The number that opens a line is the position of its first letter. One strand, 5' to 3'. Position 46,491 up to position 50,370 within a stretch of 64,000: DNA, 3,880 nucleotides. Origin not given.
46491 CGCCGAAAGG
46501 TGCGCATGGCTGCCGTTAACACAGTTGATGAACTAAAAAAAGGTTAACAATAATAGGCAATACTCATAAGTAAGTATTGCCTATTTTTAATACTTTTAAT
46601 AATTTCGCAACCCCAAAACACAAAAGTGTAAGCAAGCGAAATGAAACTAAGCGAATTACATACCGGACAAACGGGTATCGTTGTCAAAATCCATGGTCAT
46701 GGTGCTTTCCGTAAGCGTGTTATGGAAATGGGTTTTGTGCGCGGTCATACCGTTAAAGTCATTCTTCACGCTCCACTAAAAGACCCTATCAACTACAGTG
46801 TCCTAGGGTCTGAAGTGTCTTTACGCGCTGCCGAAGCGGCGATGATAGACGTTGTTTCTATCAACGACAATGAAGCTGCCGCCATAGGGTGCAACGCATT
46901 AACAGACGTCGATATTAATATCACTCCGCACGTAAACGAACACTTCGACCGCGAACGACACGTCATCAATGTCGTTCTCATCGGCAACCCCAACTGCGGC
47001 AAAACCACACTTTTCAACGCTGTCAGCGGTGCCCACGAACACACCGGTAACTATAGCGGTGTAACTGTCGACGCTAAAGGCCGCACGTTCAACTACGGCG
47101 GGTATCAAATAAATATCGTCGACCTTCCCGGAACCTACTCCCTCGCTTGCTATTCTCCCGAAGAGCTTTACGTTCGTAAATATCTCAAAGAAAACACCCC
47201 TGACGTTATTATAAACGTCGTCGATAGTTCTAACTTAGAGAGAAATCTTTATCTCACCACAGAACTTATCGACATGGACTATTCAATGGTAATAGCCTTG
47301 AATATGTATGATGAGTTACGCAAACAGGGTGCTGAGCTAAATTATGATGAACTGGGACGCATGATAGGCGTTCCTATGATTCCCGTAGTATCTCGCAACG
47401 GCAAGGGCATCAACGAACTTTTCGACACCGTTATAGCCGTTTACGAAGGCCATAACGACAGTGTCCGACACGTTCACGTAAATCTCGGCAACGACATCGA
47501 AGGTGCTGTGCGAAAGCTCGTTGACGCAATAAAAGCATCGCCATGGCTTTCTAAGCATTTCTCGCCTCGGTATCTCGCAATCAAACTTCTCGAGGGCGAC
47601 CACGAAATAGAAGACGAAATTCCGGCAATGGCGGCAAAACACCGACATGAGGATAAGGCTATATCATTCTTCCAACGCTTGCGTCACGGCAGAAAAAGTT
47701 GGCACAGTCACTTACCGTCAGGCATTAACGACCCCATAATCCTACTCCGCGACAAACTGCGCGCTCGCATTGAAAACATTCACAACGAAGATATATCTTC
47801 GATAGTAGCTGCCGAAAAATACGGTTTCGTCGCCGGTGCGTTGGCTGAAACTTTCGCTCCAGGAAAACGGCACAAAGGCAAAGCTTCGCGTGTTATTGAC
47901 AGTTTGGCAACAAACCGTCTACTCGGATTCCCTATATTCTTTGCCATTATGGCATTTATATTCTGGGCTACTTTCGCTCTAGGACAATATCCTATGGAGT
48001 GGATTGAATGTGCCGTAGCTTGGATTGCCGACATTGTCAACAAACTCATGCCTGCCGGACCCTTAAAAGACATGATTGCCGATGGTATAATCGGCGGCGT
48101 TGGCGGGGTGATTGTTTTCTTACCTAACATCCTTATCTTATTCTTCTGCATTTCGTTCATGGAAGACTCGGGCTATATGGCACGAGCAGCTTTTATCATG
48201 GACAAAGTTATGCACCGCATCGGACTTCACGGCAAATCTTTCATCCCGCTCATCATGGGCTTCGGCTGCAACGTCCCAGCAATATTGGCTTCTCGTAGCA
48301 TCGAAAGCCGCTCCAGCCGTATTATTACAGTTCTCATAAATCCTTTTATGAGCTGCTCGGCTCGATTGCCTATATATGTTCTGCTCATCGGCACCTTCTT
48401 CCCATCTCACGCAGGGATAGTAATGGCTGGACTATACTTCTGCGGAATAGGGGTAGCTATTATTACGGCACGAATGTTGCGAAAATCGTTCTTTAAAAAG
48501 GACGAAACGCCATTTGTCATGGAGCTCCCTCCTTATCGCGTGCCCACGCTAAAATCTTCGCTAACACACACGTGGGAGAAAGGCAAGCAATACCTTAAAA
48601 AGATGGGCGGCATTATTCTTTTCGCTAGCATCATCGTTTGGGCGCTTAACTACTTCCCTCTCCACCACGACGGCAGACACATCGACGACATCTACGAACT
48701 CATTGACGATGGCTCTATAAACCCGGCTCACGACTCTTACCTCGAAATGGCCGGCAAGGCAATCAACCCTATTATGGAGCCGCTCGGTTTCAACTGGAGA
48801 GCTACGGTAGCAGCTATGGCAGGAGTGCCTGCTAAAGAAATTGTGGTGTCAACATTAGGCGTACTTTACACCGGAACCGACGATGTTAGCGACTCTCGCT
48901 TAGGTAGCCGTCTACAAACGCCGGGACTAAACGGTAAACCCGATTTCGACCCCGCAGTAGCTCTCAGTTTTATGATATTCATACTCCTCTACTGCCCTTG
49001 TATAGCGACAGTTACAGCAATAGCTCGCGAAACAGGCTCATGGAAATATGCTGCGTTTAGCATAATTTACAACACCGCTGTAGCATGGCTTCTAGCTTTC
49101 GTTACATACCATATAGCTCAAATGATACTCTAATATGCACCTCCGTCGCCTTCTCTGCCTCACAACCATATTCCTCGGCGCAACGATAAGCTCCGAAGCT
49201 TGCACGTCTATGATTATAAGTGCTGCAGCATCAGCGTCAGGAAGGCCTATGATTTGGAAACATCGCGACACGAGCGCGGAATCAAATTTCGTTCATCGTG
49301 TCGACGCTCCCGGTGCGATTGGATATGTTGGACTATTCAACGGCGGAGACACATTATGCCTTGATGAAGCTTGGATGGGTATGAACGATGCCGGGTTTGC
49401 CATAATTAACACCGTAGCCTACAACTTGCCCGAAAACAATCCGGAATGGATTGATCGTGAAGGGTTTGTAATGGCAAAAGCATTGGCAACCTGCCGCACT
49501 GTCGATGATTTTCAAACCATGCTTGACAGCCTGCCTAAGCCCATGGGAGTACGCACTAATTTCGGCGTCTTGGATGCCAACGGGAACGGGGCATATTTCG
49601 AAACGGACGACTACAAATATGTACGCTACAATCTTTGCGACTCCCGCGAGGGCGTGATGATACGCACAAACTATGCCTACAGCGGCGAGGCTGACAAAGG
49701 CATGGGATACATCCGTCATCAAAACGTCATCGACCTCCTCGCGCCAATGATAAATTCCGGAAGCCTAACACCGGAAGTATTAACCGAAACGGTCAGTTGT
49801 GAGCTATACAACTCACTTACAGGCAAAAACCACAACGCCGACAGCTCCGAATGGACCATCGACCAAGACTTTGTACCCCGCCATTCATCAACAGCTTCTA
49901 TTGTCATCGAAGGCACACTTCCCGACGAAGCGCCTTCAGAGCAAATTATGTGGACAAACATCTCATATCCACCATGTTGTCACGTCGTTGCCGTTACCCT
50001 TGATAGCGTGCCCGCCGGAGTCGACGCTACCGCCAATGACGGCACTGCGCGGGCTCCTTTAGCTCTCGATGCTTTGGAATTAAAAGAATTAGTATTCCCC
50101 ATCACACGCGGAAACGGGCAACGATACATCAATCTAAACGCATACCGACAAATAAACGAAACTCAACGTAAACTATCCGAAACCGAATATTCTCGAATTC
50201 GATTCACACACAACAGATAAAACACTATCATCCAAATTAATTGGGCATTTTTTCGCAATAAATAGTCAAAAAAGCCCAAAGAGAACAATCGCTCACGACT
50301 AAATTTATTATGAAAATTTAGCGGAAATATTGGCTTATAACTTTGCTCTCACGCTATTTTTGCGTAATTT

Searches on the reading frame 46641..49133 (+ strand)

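Call 75: search_protein_families(library=pfam, proteins=[window:46641-49133:+], max_evalue=0.00001)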
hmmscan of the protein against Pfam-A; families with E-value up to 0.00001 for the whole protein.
window:46641-49133:+ (830 aa): 8 families
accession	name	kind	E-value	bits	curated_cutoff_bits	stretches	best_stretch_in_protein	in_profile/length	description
PF02421.24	FeoB_N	-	3.5e-59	199.2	27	1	110-263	2-155/156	Ferrous iron transport protein B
PF07670.19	Gate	-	9.3e-49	164.7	29.6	2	490-586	1-104/104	Nucleoside recognition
PF07664.17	FeoB_C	-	2.6e-22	78.7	26.6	1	595-647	1-54/54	Ferrous iron transport protein B C terminus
PF01926.29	MMR_HSR1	-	1.2e-18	67.8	21.9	1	110-221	1-112/113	50S ribosome-binding GTPase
PF04023.20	FeoA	-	1.7e-18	66.9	23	1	1-71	1-72/74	FeoA domain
PF17910.6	FeoB_Cyto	-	4.5e-15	56.3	23.4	1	283-404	2-88/90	FeoB cytosolic helical domain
PF09439.16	SRPRB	-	1.2e-06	28.5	25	1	110-210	5-96/178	Signal recognition particle receptor beta subunit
PF00009.33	GTP_EFTU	-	4.9e-06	26.7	26.5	0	108-267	3-185/188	Elongation factor Tu GTP binding domain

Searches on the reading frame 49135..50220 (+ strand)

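Call 76: search_protein_families(library=pfam, proteins=[window:49135-50220:+], max_evalue=0.0001)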
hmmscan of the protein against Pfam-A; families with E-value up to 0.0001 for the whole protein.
window:49135-50220:+ (361 aa): 1 family
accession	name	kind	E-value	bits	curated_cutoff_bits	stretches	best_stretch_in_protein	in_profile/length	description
PF03417.21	AAT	-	4.5e-05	23.7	23.2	1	81-181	47-141/225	Acyl-coenzyme A:6-aminopenicillanic acid acyl-transferase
